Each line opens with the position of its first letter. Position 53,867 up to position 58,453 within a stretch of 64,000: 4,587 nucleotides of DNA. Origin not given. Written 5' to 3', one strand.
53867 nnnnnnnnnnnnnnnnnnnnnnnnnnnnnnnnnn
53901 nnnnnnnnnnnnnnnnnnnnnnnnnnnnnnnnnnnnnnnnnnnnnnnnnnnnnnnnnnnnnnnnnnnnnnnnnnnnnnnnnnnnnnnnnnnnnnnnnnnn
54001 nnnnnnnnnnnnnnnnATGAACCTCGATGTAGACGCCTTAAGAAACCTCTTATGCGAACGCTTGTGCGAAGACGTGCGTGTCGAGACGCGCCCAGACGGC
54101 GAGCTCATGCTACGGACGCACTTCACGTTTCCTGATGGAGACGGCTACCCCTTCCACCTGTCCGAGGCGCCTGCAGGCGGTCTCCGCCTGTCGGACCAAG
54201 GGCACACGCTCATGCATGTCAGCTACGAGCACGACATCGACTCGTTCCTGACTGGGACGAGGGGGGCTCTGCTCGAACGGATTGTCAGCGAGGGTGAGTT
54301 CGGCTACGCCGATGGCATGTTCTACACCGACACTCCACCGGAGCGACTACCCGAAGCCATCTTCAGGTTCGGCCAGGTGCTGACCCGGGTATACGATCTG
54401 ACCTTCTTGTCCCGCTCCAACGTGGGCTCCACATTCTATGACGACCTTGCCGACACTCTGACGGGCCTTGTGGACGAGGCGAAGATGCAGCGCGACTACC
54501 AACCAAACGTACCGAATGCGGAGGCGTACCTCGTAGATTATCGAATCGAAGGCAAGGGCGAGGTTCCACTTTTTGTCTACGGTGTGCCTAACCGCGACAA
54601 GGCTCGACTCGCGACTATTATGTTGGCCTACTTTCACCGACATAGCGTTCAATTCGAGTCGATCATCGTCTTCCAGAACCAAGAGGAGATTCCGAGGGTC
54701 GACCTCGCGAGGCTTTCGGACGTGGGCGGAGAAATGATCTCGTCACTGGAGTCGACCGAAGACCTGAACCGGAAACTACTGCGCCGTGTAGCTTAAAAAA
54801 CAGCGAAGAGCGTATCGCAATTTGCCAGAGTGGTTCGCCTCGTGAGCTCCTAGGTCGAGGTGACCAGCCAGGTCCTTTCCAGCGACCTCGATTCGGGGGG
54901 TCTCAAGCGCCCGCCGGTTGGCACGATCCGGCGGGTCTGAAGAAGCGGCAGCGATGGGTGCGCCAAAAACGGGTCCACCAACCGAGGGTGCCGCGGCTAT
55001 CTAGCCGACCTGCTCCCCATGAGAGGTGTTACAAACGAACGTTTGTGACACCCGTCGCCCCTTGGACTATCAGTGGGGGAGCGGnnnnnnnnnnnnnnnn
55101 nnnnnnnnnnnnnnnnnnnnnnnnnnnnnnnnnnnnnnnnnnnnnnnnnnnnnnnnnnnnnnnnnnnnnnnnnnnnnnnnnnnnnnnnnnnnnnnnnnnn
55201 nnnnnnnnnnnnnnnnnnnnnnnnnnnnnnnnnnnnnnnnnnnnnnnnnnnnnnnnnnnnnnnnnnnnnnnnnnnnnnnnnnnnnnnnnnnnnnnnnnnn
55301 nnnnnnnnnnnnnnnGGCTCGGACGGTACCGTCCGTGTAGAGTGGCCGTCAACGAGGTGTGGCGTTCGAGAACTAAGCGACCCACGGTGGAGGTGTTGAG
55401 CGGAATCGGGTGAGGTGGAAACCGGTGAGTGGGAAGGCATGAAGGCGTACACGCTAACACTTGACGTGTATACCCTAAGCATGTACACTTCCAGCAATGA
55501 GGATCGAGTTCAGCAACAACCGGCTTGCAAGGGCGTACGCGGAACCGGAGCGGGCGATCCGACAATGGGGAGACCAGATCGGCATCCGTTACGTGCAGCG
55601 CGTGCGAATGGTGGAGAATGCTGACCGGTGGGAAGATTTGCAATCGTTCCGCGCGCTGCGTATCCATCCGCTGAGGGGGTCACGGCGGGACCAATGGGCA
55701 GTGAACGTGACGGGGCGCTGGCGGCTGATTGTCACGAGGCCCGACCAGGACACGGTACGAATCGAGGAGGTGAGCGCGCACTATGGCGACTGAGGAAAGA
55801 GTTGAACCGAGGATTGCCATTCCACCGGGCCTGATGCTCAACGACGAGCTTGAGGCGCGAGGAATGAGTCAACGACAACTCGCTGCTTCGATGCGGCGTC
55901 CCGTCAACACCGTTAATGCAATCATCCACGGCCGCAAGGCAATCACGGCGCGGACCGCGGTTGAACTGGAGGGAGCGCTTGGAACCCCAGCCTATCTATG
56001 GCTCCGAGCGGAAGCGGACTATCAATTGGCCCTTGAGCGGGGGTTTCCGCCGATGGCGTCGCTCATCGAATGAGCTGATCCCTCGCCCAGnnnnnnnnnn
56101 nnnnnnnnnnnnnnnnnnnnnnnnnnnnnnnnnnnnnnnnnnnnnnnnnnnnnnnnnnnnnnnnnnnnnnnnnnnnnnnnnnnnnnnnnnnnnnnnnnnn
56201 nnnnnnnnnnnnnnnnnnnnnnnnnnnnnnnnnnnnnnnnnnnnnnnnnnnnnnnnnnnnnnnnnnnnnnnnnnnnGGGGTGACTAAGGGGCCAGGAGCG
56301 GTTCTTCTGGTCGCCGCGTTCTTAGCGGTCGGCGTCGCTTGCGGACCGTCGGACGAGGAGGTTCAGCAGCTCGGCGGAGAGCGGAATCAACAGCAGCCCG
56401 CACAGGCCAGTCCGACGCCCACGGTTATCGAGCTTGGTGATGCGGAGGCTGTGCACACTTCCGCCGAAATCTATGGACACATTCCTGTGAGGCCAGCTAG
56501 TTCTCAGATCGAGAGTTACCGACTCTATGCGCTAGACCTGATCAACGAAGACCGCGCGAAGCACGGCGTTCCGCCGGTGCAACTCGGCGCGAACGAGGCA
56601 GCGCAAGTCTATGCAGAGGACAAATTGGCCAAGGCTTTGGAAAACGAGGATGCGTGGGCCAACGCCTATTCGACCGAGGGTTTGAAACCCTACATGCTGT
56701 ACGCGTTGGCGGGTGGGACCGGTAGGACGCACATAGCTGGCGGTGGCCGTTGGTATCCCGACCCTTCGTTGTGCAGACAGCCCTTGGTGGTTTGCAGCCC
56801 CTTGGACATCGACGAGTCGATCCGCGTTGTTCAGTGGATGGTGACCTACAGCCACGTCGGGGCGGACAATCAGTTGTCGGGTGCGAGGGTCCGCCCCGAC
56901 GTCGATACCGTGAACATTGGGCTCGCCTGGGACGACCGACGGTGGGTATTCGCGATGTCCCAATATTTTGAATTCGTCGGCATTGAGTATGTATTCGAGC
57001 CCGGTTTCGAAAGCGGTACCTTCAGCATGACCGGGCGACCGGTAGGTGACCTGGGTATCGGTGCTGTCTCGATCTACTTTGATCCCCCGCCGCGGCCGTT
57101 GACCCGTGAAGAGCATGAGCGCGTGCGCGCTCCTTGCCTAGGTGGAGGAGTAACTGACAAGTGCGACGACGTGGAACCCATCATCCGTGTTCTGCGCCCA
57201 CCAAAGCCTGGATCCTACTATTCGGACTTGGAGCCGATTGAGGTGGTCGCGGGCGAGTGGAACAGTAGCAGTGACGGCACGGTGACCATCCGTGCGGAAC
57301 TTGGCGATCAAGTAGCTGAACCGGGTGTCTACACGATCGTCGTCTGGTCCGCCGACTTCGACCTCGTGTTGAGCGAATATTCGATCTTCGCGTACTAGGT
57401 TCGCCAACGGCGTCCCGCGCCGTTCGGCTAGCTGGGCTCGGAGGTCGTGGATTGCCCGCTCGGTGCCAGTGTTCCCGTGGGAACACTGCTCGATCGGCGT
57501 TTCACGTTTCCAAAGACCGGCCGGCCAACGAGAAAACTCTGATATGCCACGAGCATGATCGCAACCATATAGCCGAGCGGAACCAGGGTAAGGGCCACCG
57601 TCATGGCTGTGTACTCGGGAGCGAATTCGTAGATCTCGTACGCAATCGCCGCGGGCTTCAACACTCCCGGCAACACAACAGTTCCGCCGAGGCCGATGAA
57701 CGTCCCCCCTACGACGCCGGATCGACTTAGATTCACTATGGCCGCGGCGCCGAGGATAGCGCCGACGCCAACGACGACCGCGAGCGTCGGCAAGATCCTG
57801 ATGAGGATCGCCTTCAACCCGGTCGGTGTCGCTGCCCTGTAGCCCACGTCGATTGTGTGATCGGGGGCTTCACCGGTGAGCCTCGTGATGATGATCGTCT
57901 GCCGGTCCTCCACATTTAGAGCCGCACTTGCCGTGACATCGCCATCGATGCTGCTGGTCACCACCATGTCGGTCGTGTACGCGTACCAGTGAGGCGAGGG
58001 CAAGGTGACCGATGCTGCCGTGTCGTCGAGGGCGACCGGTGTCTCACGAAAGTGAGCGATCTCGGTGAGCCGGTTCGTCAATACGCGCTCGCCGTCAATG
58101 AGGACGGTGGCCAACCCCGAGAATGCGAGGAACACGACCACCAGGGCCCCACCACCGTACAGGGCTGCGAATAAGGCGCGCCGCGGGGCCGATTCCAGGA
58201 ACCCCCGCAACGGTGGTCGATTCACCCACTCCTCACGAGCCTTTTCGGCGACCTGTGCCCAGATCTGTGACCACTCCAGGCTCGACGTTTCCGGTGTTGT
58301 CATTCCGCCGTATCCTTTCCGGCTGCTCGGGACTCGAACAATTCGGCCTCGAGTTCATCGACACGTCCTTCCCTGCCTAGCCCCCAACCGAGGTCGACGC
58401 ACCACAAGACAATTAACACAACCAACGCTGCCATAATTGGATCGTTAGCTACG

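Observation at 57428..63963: Minus-strand membrane operon around a giant acidic repeat protein with 11 perfect in-frame 24-bp tandem repeats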

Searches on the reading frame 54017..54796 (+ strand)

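Call 6: search_protein_families(library=pfam, proteins=[window:54017-54796:+], max_evalue=0.1)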
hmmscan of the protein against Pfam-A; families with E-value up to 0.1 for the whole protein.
window:54017-54796:+ (259 aa): 1 family
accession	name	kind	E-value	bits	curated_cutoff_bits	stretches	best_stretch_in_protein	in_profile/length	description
PF08861.15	DUF1828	-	2e-15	57.3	22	1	34-125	1-91/91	Domain of unknown function DUF1828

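Call 7: search_protein_families(library=phrogs, proteins=[window:54017-54796:+], max_evalue=0.1)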
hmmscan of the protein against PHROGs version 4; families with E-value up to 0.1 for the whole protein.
window:54017-54796:+ (259 aa): 2 families
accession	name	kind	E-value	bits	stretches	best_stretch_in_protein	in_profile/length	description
phrog_5059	-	unknown function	6e-30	105.4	1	4-211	3-206/259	-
phrog_1960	-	unknown function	0.028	14.7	1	13-69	5-62/246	-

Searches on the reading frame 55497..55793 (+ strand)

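Call 6: search_protein_families(library=pfam, proteins=[window:55497-55793:+], max_evalue=0.1)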
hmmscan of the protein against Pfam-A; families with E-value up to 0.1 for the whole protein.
window:55497-55793:+ (98 aa): 2 families
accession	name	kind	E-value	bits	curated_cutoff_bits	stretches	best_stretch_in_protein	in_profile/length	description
PF05015.19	HigB-like_toxin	-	7.9e-05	23.5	27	1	4-80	2-77/91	RelE-like toxin of type II toxin-antitoxin system HigB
PF24732.2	ParE_like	-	0.01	16.2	24.4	1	44-95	13-62/67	ParE-like toxin domain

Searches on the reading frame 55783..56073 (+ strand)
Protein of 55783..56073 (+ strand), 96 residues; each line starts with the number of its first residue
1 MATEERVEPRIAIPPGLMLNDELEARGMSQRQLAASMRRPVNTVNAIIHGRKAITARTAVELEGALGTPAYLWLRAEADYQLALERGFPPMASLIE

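Call 6: search_protein_families(library=pfam, proteins=[window:55783-56073:+], max_evalue=0.1)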
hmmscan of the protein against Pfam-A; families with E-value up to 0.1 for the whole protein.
window:55783-56073:+ (96 aa): 4 families
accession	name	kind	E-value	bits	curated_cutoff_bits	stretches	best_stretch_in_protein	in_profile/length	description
PF01381.28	HTH_3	-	2e-07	31.4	23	1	23-70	5-52/55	Helix-turn-helix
PF13560.12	HTH_31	-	0.002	18.8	27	1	24-69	11-57/64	Helix-turn-helix domain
PF13384.12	HTH_23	-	0.045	14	24.6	1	23-49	13-39/50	Homeodomain-like domain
PF11154.13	DUF2934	-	0.068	13.3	22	0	77-90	8-21/37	Protein of unknown function (DUF2934)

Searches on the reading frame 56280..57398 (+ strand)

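Call 6: search_protein_families(library=pfam, proteins=[window:56280-57398:+], max_evalue=0.1)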
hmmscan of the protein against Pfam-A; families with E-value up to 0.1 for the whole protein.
window:56280-57398:+ (372 aa): 0 families

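Call 7: search_protein_families(library=phrogs, proteins=[window:56280-57398:+], max_evalue=0.1)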
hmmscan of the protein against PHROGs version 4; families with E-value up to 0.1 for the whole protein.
window:56280-57398:+ (372 aa): 1 family
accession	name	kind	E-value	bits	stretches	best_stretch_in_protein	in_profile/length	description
phrog_38055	-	unknown function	0.076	14.3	0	310-347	21-58/71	-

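Call 80: search_protein_families(library=ncbifam, proteins=[window:56280-57398:+], max_evalue=0.01)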
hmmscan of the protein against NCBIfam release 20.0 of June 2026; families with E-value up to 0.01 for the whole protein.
window:56280-57398:+ (372 aa): 0 families

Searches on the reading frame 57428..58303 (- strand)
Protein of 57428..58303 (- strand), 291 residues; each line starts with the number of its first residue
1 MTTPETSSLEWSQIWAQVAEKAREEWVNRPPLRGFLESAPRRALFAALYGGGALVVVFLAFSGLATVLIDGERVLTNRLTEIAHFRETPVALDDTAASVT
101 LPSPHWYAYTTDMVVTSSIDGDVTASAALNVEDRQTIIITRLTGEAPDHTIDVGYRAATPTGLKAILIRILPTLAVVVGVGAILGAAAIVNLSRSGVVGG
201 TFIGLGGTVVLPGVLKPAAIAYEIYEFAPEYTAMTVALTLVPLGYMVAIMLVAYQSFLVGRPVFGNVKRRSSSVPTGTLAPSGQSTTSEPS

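Call 6: search_protein_families(library=pfam, proteins=[window:57428-58303:-], max_evalue=0.1)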
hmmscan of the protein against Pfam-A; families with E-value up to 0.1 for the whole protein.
window:57428-58303:- (291 aa): 0 families

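Call 7: search_protein_families(library=phrogs, proteins=[window:57428-58303:-], max_evalue=0.1)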
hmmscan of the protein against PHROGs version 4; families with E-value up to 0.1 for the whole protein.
window:57428-58303:- (291 aa): 0 families

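Call 11: find_encoding_contigs(protein=window:57428-58303:-, flank=10000, max_places=6)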
Protein window:57428-58303:- (291 aa): no gene with exactly this product is on record in the collection.

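Call 80: search_protein_families(library=ncbifam, proteins=[window:57428-58303:-], max_evalue=0.01)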
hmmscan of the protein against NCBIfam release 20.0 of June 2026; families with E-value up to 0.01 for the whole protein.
window:57428-58303:- (291 aa): 0 families

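Call 114: search_protein_families(library=phrogs, proteins=[window:57428-58303:-], max_evalue=10)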
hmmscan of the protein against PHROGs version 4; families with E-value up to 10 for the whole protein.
window:57428-58303:- (291 aa): 0 families
